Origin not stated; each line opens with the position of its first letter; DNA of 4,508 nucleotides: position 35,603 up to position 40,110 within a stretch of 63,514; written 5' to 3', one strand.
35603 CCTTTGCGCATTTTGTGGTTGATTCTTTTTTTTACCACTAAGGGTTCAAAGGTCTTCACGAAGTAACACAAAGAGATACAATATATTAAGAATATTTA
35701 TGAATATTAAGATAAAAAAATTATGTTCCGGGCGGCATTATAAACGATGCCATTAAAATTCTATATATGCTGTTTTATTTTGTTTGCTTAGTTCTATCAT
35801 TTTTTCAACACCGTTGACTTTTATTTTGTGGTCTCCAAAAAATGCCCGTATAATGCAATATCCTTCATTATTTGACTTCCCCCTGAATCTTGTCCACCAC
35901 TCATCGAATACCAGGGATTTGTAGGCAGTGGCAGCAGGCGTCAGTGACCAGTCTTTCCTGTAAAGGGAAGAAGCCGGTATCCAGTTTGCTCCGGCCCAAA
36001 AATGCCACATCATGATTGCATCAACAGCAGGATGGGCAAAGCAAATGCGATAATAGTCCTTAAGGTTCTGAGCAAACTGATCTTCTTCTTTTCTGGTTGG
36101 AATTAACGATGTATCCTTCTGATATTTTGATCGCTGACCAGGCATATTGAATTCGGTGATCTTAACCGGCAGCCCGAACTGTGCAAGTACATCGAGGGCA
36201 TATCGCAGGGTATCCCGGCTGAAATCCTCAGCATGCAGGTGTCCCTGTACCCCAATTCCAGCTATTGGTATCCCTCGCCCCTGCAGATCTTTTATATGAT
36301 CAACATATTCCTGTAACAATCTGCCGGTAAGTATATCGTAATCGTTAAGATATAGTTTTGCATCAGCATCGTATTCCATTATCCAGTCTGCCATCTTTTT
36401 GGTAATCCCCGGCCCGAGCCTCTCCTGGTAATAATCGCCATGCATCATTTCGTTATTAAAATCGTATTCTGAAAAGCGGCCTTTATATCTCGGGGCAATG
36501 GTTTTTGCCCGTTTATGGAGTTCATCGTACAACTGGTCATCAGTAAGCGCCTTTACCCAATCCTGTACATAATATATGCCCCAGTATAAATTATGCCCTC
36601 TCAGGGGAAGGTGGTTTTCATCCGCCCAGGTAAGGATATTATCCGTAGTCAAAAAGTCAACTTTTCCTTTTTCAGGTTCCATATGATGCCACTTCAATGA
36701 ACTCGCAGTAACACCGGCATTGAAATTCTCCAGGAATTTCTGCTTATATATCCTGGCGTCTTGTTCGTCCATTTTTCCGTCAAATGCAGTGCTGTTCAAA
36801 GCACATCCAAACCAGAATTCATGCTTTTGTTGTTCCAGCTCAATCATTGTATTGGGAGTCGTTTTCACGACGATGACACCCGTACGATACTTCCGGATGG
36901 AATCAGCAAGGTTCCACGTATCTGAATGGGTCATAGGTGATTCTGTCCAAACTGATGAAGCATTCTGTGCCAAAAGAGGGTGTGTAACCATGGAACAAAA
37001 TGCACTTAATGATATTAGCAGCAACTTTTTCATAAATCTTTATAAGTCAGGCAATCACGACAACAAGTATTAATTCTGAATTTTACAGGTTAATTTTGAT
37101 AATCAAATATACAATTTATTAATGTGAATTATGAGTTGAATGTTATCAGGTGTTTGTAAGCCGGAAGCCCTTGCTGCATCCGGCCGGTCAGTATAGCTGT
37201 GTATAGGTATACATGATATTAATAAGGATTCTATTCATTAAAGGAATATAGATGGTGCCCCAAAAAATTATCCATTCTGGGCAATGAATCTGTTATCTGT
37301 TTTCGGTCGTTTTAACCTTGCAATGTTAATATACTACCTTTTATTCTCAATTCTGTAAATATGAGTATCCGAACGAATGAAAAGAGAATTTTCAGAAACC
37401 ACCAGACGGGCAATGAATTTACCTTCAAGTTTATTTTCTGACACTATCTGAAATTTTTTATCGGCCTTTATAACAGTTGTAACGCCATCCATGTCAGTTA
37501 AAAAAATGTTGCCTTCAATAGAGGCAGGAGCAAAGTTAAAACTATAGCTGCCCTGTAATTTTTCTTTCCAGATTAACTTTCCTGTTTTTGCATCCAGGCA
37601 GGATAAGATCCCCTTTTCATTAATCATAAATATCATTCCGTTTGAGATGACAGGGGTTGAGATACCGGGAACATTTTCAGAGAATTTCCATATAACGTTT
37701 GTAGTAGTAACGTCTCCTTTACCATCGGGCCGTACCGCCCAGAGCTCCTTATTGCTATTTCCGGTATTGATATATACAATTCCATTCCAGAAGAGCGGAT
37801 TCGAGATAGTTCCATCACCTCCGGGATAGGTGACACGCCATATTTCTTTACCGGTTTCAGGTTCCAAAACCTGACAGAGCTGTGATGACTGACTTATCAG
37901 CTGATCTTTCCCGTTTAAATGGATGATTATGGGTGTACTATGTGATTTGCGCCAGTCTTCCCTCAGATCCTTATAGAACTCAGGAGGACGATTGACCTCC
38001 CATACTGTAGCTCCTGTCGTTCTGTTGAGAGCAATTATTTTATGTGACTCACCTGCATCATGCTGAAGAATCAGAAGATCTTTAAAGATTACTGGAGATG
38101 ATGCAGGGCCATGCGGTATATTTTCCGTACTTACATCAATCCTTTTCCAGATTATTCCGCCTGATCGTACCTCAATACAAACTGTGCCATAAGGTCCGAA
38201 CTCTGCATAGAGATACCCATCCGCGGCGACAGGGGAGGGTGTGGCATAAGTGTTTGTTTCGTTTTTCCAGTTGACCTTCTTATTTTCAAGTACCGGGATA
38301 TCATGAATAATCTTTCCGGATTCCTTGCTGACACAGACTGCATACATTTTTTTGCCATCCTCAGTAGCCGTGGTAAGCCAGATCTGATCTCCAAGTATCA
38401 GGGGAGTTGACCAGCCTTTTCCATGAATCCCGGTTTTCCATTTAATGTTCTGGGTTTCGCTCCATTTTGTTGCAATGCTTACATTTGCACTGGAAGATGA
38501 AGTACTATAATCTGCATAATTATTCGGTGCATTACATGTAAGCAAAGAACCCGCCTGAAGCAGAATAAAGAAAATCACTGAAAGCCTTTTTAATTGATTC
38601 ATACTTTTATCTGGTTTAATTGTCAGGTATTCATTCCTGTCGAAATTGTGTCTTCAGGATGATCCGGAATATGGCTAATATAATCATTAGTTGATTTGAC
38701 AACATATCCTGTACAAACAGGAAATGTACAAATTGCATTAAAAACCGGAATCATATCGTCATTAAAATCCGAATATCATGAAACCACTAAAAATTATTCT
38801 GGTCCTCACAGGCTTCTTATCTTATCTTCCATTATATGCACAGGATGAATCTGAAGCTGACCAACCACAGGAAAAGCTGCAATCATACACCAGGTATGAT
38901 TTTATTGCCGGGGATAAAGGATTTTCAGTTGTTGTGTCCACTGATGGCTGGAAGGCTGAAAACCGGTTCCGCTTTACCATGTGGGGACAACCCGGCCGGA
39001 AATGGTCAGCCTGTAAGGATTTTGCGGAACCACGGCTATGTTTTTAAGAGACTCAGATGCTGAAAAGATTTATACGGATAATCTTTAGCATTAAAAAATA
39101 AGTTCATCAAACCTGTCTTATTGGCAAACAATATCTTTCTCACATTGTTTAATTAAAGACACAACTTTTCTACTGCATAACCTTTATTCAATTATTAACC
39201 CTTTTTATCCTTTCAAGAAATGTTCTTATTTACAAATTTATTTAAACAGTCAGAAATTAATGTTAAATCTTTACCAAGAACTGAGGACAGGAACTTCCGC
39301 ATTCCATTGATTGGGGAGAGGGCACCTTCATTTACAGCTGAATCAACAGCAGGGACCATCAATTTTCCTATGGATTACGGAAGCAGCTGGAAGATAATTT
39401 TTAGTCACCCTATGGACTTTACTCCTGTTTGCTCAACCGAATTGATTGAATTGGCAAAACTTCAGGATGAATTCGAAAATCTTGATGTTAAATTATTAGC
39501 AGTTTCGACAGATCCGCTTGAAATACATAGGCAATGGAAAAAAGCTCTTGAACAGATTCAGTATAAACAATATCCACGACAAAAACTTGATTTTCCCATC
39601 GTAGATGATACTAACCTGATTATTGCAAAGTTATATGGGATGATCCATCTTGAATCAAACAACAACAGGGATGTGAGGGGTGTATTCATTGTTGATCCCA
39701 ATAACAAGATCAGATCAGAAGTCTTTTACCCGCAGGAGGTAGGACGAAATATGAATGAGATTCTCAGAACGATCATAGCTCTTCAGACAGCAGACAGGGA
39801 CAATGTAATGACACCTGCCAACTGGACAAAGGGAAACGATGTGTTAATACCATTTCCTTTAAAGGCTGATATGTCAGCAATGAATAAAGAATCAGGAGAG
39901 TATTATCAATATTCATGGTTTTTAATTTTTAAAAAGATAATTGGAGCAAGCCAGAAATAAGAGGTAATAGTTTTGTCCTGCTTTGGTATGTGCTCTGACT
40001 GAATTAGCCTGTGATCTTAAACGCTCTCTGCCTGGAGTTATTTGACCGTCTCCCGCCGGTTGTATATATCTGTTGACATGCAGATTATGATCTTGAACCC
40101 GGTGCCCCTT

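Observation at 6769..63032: Nine copies of an extended promoter-like motif with a conserved spacer, all on the + strand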

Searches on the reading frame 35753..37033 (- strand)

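Call 23: search_protein_families(library=pfam, proteins=[window:35753-37033:-], max_evalue=0.0001)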
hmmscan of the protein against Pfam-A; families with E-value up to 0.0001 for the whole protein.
window:35753-37033:- (426 aa): 1 family
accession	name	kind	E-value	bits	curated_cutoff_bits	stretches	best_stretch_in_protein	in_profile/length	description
PF00331.26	Glyco_hydro_10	-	1.4e-45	156.3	22.1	1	70-364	7-301/311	Glycosyl hydrolase family 10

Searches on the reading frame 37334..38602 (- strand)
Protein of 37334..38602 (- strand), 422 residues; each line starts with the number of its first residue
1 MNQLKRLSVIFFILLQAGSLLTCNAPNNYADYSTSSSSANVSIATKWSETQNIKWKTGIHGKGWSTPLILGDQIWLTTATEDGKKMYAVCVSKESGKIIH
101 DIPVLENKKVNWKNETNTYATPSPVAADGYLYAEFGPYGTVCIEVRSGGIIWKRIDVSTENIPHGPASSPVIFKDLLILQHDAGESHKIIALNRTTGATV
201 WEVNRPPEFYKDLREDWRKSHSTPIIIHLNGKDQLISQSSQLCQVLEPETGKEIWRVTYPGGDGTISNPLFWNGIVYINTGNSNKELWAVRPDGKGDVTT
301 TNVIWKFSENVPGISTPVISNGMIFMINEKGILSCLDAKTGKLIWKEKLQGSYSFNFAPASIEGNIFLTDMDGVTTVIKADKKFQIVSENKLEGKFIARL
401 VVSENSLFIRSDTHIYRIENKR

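Call 44: search_protein_families(library=pfam, proteins=[window:37334-38602:-], max_evalue=0.0001)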
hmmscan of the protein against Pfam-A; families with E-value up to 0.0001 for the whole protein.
window:37334-38602:- (422 aa): 3 families
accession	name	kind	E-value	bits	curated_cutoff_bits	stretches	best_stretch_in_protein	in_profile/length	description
PF13360.13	PQQ_2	-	2.3e-21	76.9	27.6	2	188-419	4-223/233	Outer membrane protein assembly factor BamB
PF13570.13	Beta-prop_ACSF4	-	6e-14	52.6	133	1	185-418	27-241/329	Beta-alanine-activating enzyme, beta-propeller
PF01011.28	PQQ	-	2.3e-07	30.3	26.7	0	313-352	49-88/595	Glucose/ethanol/alcohol dehydrogenase, beta-propeller domain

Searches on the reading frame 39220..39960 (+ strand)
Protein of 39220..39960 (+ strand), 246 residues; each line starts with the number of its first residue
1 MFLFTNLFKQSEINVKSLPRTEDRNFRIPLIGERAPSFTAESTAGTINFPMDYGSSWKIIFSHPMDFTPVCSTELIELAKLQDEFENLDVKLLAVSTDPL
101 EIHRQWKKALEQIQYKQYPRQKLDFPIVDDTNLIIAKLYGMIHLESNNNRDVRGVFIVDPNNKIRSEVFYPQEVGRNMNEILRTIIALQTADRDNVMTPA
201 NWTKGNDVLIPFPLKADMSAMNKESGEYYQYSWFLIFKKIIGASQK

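Call 44: search_protein_families(library=pfam, proteins=[window:39220-39960:+], max_evalue=0.0001)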
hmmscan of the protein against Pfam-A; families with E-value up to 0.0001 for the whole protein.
window:39220-39960:+ (246 aa): 3 families
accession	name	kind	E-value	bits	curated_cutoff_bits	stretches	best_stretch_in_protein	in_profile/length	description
PF00578.27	AhpC-TSA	-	1.5e-26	93.2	26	1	31-165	1-122/124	AhpC/TSA family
PF08534.16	Redoxin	-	2.1e-12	47.5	26.6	1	32-166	3-130/148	Redoxin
PF10417.14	1-cysPrx_C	-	5.7e-07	29.8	21.1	1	187-212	1-27/41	C-terminal domain of 1-Cys peroxiredoxin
